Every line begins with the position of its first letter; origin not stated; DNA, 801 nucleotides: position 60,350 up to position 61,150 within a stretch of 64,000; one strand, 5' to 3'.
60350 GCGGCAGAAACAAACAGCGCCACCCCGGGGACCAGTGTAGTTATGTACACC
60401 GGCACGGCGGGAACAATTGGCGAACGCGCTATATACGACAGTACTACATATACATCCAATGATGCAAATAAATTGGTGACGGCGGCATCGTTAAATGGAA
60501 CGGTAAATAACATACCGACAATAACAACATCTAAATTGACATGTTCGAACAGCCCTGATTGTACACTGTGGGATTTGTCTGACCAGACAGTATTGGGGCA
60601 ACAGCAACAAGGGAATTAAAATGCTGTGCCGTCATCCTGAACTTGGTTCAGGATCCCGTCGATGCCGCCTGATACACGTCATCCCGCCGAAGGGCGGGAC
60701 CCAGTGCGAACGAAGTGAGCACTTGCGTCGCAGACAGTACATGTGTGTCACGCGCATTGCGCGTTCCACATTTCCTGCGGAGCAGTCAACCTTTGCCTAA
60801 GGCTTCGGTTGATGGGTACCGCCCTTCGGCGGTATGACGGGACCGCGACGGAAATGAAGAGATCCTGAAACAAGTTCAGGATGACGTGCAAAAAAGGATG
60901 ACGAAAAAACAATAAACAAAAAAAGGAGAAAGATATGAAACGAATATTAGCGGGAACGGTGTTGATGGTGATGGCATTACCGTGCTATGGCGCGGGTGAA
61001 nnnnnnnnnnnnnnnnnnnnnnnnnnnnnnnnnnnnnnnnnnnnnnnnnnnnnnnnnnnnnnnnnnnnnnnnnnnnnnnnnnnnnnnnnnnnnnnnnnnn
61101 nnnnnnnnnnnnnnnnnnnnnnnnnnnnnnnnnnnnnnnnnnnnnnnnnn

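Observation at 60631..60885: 255-bp GC-rich palindromic MITE-like element between paralog genes C and D, with related fragments 3' of other family members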

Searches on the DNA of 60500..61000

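Call 24: search_rna_families(source=window, start=60500, end=61000, threshold=evalue, max_evalue=10, show_alignments=3)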
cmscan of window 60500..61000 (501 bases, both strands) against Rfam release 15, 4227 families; matches with E-value up to 10: 2.
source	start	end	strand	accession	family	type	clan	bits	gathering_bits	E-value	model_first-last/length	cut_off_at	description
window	60804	60871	+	RF01516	v-snoRNA-1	Gene; snRNA; snoRNA; CD-box;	-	14.4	75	2.5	1-65/65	no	Human herpesvirus 1 small nucleolar RNA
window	60929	60989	+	RF01139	sR2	Gene; snRNA; snoRNA; CD-box;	-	11.7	42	4.8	1-57/57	no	Small nucleolar RNA sR2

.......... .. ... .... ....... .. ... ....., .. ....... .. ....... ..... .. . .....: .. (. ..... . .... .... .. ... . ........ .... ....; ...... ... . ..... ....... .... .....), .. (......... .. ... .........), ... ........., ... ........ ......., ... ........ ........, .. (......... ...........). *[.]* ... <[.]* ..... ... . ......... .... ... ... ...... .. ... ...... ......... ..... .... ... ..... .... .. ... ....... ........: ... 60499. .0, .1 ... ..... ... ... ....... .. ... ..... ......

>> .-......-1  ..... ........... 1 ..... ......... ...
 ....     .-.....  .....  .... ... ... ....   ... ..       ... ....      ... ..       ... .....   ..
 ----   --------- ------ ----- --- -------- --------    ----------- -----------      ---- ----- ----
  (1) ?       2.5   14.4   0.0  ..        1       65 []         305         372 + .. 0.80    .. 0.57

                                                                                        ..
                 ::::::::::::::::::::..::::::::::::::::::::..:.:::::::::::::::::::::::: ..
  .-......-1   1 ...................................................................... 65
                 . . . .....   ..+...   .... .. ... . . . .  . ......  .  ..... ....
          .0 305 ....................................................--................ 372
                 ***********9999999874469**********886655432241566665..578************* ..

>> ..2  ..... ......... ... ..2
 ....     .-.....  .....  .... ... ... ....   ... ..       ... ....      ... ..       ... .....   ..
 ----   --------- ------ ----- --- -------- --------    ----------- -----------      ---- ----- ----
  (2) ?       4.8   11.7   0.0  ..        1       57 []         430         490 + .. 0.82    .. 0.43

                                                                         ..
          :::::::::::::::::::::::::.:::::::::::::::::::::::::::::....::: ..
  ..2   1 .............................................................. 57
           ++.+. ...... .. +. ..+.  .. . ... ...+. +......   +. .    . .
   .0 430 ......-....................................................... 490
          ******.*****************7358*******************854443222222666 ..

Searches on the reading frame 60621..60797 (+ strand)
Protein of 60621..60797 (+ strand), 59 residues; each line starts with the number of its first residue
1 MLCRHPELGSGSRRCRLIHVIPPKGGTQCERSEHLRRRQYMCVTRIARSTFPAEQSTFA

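Call 52: find_homologous_proteins(query=window:60621-60797:+, max_evalue=10)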
Query seq(59 aa): no candidate shares three 5-residue words with the query. No homologue found.
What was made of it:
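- Tried and rejected: A protein search with the spurious 59-aa ORF that spans the element, meant to find other copies, gave no candidates (call 52).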
